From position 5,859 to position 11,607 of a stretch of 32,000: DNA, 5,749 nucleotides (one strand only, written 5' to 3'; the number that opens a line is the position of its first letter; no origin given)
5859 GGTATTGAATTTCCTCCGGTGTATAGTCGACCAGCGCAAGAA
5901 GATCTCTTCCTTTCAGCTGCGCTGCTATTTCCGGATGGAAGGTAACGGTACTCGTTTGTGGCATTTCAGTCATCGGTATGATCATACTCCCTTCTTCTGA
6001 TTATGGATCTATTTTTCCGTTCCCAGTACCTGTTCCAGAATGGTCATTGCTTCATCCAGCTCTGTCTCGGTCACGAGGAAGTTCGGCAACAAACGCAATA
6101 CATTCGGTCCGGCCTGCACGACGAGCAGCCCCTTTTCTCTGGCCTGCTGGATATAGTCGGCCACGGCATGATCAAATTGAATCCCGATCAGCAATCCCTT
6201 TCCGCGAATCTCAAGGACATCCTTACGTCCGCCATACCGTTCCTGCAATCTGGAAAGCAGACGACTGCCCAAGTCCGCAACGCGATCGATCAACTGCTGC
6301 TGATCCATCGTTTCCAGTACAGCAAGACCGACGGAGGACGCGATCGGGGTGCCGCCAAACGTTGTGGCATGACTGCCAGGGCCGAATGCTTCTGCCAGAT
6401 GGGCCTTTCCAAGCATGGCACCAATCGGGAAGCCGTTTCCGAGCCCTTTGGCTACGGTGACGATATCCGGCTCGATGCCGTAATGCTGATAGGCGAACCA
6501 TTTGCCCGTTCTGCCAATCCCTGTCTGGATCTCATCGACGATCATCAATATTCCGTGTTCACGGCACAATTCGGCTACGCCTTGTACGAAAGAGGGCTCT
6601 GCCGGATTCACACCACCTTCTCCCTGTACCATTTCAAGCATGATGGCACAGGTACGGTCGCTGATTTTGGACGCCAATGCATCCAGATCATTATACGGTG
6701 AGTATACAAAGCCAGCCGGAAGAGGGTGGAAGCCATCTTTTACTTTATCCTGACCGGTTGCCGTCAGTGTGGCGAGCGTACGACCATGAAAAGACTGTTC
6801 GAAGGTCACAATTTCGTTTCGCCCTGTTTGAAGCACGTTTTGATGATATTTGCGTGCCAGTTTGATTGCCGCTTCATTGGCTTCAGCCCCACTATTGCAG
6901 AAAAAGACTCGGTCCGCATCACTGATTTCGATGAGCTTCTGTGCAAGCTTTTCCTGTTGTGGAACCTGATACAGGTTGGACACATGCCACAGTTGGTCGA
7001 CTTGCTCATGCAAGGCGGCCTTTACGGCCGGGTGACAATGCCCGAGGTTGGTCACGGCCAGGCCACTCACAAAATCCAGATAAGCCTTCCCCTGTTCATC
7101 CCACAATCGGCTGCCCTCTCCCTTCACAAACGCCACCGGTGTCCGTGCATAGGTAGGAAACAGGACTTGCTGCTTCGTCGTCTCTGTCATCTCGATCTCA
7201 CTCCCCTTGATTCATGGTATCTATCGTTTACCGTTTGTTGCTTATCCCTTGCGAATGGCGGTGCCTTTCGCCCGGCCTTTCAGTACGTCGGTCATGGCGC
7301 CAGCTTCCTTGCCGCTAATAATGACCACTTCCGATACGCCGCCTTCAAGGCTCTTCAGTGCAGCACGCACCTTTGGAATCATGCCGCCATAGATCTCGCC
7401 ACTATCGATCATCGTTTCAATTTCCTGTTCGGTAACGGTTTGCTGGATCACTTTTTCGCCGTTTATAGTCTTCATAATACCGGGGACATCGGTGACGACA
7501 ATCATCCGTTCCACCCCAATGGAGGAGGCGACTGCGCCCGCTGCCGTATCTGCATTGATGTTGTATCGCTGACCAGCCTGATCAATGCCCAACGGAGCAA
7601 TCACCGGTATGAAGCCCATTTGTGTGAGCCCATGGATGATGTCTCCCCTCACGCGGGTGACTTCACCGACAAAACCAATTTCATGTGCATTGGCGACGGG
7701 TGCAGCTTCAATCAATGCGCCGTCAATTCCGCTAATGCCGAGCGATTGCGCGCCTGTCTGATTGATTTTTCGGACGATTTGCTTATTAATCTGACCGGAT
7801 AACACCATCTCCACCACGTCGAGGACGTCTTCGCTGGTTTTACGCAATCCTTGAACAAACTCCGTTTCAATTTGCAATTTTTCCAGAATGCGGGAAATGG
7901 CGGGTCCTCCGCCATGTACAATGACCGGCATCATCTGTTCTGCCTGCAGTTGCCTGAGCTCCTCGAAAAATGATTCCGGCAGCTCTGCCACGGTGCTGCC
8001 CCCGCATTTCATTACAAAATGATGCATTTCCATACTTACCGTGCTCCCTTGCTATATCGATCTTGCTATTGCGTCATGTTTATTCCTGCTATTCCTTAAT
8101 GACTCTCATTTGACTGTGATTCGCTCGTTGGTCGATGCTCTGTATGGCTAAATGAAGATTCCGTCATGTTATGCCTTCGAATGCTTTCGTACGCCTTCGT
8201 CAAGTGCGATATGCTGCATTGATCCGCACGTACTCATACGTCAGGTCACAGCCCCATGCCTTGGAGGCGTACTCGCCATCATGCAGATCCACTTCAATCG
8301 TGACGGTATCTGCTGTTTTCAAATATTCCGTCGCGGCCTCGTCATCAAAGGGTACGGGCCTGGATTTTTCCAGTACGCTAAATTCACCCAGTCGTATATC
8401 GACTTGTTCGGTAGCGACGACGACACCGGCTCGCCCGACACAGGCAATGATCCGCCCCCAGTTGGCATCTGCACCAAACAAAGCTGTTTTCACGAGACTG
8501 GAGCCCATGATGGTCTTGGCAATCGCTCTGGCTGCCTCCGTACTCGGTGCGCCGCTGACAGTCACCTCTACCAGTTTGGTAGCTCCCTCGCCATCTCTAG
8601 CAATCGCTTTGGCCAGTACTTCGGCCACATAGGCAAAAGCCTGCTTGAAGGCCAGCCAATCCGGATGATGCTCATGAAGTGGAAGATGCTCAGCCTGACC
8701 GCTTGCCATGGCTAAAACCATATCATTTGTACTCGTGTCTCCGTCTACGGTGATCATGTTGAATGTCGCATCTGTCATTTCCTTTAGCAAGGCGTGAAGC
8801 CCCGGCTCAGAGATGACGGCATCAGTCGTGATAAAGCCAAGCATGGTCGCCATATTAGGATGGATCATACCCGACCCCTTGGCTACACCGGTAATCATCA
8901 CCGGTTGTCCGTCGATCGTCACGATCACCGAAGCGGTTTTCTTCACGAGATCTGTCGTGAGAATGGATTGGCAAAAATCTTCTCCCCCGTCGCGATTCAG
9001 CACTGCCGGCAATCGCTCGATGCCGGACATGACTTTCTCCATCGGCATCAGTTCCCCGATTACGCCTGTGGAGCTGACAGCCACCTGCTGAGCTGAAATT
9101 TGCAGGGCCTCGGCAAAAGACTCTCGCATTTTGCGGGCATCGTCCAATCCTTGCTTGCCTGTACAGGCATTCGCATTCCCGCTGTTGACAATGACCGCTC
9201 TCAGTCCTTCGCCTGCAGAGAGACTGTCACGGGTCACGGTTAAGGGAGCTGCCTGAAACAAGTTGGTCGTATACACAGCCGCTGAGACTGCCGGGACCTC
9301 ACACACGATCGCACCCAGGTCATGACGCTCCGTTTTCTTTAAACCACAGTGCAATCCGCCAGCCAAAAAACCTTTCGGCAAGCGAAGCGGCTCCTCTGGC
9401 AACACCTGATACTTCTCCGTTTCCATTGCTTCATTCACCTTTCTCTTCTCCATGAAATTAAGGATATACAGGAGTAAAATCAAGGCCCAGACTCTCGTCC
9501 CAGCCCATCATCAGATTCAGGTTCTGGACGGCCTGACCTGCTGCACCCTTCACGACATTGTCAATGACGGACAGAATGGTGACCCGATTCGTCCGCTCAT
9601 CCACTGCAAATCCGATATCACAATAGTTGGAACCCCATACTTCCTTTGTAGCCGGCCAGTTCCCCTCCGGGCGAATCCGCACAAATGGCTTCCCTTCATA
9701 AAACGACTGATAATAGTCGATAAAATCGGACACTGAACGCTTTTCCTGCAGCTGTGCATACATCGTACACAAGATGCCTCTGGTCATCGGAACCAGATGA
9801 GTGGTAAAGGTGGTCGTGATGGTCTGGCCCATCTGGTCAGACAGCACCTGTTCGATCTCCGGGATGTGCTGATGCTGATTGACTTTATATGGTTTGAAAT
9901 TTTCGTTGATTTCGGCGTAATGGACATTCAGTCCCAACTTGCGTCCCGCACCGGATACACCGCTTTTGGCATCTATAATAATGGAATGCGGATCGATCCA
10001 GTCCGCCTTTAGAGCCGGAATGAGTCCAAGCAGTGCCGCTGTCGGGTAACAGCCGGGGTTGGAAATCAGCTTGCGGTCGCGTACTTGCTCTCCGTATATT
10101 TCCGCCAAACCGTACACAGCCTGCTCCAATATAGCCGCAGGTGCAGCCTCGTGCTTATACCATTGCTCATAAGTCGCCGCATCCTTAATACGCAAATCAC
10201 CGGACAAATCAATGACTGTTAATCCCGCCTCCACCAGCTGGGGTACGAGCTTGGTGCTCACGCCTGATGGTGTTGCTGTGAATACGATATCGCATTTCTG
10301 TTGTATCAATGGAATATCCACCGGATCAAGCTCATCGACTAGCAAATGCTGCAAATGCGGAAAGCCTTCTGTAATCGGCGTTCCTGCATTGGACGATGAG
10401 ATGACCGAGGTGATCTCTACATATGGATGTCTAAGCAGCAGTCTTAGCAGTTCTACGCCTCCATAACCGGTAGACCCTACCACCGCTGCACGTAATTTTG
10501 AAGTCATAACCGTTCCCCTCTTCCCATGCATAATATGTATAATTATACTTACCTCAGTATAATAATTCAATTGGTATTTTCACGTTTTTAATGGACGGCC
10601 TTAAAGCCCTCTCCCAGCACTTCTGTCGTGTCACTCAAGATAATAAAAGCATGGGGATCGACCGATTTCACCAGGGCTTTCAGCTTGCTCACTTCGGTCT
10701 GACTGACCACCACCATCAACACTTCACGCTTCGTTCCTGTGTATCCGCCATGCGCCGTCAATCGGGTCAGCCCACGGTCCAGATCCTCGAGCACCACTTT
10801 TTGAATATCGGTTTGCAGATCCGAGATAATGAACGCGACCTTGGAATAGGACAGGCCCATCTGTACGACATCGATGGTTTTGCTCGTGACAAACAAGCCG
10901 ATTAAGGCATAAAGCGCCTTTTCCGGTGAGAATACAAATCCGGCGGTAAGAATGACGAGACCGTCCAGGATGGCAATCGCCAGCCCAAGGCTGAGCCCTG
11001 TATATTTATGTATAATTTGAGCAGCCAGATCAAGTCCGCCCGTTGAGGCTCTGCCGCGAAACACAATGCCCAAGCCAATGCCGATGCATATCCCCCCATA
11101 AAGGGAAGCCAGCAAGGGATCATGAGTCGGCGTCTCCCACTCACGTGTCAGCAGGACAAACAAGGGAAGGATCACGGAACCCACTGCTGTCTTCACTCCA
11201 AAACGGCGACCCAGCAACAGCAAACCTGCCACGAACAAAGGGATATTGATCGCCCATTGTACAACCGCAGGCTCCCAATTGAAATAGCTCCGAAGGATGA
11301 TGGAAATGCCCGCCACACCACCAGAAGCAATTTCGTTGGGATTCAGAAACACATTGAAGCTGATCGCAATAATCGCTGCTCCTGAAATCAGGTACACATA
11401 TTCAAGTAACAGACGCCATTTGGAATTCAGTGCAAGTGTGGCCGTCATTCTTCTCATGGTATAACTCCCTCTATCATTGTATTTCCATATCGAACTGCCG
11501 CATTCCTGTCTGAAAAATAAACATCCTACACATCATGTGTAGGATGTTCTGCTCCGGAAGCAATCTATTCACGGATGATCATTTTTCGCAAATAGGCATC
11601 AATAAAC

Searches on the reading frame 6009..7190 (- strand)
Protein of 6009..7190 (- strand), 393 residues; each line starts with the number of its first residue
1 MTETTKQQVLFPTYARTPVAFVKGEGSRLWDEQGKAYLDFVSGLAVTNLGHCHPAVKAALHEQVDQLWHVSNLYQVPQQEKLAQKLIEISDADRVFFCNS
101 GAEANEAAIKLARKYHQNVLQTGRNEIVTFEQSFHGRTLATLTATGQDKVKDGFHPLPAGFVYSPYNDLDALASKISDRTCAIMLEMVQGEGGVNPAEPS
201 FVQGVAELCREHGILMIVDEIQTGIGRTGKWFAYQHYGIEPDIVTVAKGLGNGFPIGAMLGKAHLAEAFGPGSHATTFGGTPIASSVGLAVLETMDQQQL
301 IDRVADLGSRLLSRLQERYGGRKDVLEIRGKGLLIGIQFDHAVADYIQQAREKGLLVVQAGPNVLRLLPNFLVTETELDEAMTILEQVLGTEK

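Call 73: search_protein_families(library=pfam, proteins=[window:6009-7190:-], max_evalue=0.001)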
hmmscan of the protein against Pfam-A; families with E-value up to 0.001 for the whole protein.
window:6009-7190:- (393 aa): 4 families
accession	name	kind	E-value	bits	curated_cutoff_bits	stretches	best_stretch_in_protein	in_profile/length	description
PF00202.27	Aminotran_3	-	3.2e-132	441.5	30.5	1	16-389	8-403/403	Aminotransferase class-III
PF00266.25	Aminotran_5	-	5.5e-07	29.3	21.5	1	75-223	44-179/371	Aminotransferase class-V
PF01212.27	Beta_elim_lyase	-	4.8e-06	26.5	27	1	78-219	33-168/288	Beta-eliminating lyase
PF00155.27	Aminotran_1_2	-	0.00016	21.4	19.7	0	166-316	127-284/361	Aminotransferase class I and II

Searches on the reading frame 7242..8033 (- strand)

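Call 6: search_protein_families(library=pfam, proteins=[window:7242-8033:-], max_evalue=0.01)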
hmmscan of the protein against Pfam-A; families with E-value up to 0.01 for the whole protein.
window:7242-8033:- (263 aa): 1 family
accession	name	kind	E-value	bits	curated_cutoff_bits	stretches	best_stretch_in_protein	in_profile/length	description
PF00696.33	AA_kinase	-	2.4e-42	145.7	24.9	1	6-240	3-234/234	Amino acid kinase family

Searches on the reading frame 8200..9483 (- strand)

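Call 6: search_protein_families(library=pfam, proteins=[window:8200-9483:-], max_evalue=0.01)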
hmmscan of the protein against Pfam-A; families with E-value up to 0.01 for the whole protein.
window:8200-9483:- (427 aa): 1 family
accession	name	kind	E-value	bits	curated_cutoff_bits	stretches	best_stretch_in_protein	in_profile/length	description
PF01960.23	ArgJ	-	4.7e-151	503.2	32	1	41-427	2-377/377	ArgJ family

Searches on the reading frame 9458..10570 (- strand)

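Call 6: search_protein_families(library=pfam, proteins=[window:9458-10570:-], max_evalue=0.01)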
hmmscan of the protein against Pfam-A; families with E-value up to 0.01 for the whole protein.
window:9458-10570:- (370 aa): 3 families
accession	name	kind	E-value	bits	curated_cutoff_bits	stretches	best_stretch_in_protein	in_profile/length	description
PF22698.1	Semialdhyde_dhC_1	-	1.6e-65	220.4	27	1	174-338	1-165/165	Semialdehyde dehydrogenase, dimerisation domain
PF01118.30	Semialdhyde_dh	-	4.8e-32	111.3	26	1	27-164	1-119/121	Semialdehyde dehydrogenase, NAD binding domain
PF02774.23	Semialdhyde_dhC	-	3.9e-30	105.8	26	1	185-341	3-184/184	Semialdehyde dehydrogenase, dimerisation domain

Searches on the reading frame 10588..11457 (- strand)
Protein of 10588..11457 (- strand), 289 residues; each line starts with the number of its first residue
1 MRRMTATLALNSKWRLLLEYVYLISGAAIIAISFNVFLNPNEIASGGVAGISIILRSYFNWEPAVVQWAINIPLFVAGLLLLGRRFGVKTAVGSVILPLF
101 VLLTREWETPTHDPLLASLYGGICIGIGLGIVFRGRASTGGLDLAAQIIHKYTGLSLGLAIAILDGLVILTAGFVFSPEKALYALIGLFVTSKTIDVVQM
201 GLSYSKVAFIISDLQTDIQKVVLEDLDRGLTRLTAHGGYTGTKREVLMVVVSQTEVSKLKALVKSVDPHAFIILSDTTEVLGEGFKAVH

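Call 6: search_protein_families(library=pfam, proteins=[window:10588-11457:-], max_evalue=0.01)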
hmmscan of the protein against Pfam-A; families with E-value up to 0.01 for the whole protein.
window:10588-11457:- (289 aa): 2 families
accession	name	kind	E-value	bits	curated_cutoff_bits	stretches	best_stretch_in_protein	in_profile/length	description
PF02588.21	YitT_membrane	-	1.2e-65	221.2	24.3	1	20-221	2-203/205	Uncharacterised 5xTM membrane BCR, YitT family COG1284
PF10035.14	DUF2179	-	7.2e-22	77.4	22.8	1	228-282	1-55/55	Uncharacterized protein conserved in bacteria (DUF2179)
